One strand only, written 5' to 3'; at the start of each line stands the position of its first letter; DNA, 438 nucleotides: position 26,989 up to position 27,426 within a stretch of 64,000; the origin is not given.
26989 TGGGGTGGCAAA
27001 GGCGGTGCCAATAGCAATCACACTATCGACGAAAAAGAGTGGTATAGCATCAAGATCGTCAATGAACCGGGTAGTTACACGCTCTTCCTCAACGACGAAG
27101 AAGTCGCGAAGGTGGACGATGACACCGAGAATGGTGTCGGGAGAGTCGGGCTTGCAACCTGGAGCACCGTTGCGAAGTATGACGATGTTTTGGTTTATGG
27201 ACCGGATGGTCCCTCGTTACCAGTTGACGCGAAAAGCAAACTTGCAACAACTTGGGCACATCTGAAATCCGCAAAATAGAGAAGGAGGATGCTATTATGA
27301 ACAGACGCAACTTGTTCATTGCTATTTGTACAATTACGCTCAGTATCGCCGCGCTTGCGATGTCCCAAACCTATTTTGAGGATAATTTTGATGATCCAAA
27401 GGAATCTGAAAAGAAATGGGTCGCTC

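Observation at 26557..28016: Undescribed conserved C-terminal tail shared by four secreted jellyroll proteins: candidate sorting/targeting tag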

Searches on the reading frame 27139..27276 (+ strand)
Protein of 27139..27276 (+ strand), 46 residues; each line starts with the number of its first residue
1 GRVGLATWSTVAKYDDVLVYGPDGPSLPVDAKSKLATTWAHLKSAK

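Call 26: search_protein_representatives(alignment_id=A3)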
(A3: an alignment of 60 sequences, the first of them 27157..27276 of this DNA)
Query: 60 sequences, 22 profile positions. Proteins with E-value up to 0.001 (for the whole library): 22; up to 1e-10: 0; up to 1e-30: 0. The best 22 are listed.
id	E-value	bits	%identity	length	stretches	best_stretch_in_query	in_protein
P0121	6.1e-06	42.0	-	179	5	2-16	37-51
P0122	2.8e-05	39.9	-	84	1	1-19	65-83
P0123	7.3e-05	38.6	-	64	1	1-18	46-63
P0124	1.3e-04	37.8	-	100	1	1-18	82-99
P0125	2.0e-04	37.2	-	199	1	1-18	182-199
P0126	2.2e-04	37.1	-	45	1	1-17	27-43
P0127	2.7e-04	36.8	-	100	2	3-16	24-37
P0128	2.7e-04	36.8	-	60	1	1-18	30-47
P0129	2.7e-04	36.8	-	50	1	1-17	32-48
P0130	3.8e-04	36.3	-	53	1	1-18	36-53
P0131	4.1e-04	36.2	-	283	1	1-18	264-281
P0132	5.6e-04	35.8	-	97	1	1-18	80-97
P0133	6.4e-04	35.6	-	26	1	1-18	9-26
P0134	6.8e-04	35.5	-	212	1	1-18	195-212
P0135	7.6e-04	35.3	-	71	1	1-16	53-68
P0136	8.2e-04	35.2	-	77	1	1-18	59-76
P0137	8.3e-04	35.2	-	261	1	1-18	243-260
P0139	8.6e-04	35.2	-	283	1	1-19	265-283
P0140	8.6e-04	35.2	-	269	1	1-18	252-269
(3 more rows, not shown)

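Call 42: find_homologous_proteins(query=A3, max_evalue=10)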
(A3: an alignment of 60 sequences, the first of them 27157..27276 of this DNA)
Query A3 (60 sequences) (40 aa, profile of the alignment): 1 proteins with E <= 10 among 19 candidates.
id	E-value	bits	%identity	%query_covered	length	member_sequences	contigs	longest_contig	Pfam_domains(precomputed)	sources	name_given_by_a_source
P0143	4.5e-2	31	64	55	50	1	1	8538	-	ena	-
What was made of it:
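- Tried and rejected: After padding it returned only 19 candidates and 1 hit, because the word index cannot seed on so short a motif (call 42).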

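Call 49: search_protein_families(library=ncbifam, proteins=[window:27139-27276:+], max_evalue=10)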
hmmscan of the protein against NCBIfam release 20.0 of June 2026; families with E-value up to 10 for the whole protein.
seq(46 aa): 0 families

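Call 58: list_cluster_members(proteins=[P0131, P0134, P0137, P0139, P0140, P0125, P0132, P0124, P0122, P0136])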
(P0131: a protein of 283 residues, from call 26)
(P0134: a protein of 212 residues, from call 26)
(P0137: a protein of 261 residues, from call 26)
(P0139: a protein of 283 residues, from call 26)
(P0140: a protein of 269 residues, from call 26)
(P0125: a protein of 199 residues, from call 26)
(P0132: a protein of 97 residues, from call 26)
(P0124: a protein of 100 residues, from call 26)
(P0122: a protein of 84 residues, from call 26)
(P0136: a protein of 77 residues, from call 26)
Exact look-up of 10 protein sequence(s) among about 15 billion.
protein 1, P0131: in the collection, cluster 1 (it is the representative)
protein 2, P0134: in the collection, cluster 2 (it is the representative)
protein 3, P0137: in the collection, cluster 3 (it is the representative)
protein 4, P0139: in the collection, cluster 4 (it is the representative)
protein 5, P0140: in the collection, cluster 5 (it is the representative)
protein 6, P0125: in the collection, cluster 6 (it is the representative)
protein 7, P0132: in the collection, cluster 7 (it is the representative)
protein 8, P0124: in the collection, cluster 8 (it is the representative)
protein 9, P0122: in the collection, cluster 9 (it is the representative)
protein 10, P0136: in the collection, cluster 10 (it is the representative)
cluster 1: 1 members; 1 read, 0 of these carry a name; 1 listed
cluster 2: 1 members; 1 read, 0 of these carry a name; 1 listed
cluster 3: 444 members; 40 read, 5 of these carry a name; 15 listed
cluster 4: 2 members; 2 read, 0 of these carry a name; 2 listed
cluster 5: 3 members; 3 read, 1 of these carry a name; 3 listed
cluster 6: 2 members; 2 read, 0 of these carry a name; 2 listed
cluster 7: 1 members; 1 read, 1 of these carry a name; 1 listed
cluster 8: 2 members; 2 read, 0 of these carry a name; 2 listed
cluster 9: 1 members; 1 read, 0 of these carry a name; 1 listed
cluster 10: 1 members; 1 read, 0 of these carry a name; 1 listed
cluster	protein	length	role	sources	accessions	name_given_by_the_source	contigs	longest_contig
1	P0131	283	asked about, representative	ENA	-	-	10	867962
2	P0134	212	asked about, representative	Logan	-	-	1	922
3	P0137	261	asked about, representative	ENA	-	-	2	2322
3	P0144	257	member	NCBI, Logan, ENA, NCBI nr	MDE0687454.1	MAG: LamG domain-containing protein [Candidatus Poribacteria bacterium] | LamG domain-containing protein [Candidatus Poribacteria bacterium]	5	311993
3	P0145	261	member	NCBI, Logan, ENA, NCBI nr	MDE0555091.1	MAG: LamG domain-containing protein [Candidatus Poribacteria bacterium] | LamG domain-containing protein [Candidatus Poribacteria bacterium]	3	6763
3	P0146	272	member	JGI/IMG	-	hypothetical protein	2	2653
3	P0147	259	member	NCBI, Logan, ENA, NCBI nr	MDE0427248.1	MAG: LamG domain-containing protein [Candidatus Poribacteria bacterium] | LamG domain-containing protein [Candidatus Poribacteria bacterium]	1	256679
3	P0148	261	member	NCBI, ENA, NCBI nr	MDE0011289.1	MAG: LamG domain-containing protein [Candidatus Poribacteria bacterium] | LamG domain-containing protein [Candidatus Poribacteria bacterium]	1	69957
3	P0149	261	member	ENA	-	-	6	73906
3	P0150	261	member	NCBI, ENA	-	-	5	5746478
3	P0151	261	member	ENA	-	-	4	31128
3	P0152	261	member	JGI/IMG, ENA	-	-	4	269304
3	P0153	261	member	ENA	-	-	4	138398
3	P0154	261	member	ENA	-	-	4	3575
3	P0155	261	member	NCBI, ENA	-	-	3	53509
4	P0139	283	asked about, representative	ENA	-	-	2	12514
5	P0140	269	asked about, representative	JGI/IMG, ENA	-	hypothetical protein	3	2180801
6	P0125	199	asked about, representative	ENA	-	-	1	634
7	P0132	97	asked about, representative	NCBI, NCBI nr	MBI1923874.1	hypothetical protein HYR99_06450 [Candidatus Poribacteria bacterium] | hypothetical protein [Candidatus Poribacteria bacterium]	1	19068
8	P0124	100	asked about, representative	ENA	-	-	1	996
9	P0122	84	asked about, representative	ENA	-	-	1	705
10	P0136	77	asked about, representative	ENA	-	-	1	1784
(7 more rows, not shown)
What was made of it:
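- Named cluster members are all Poribacteria (call 58).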

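Call 91: search_protein_families(library=pfam, proteins=[window:27139-27276:+], max_evalue=10)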
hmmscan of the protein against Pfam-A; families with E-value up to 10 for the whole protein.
seq(46 aa): 0 families

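Call 92: search_solved_structures(query=A3, max_evalue=10)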
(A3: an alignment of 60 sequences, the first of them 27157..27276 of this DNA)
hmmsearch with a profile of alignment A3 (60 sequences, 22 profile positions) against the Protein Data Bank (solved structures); distinct sequences matched with E-value up to 10: 26.
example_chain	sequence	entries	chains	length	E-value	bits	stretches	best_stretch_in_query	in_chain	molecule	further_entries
8prj_A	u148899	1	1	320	6e-05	26.1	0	1-8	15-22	v31Bagel8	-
8prs_A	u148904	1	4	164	0.063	16.5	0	1-8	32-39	nvBagel4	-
8dj2_A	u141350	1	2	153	0.68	13.2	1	2-11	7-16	Adhesin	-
7pjj_A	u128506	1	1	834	1.2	12.4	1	3-15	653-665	Beta-glucosidase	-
8pra_A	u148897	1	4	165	1.3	12.3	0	1-8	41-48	Cell surface protein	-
6im8_A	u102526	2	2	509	6.3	10.1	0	6-14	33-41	Blue copper oxidase CueO,PM2 peptide,Blue copper oxidase CueO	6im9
2yxv_A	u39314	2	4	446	6.3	10.1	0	6-14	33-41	Blue copper oxidase cueO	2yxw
6im7_A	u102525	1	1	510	6.5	10.1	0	6-14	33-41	Blue copper oxidase CueO,12.1 peptide,Blue copper oxidase CueO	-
3uaa_A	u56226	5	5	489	6.9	10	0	6-14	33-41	Blue copper oxidase CueO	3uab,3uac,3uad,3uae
1kv7_A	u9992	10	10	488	6.9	10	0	6-14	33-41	PROBABLE BLUE-COPPER PROTEIN YACK | Blue copper oxidase cueO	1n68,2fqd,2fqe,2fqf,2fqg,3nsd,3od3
4hal_A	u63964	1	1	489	7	10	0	6-14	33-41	Blue copper oxidase CueO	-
4hak_A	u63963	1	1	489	7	10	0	6-14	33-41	Blue copper oxidase CueO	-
4e9q_A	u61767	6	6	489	7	10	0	6-14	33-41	Blue copper oxidase CueO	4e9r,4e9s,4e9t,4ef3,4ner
5b7f_A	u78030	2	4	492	7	9.9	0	6-14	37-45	Blue copper oxidase CueO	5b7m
1pf3_A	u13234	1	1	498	7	9.9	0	6-14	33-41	Blue copper oxidase cueO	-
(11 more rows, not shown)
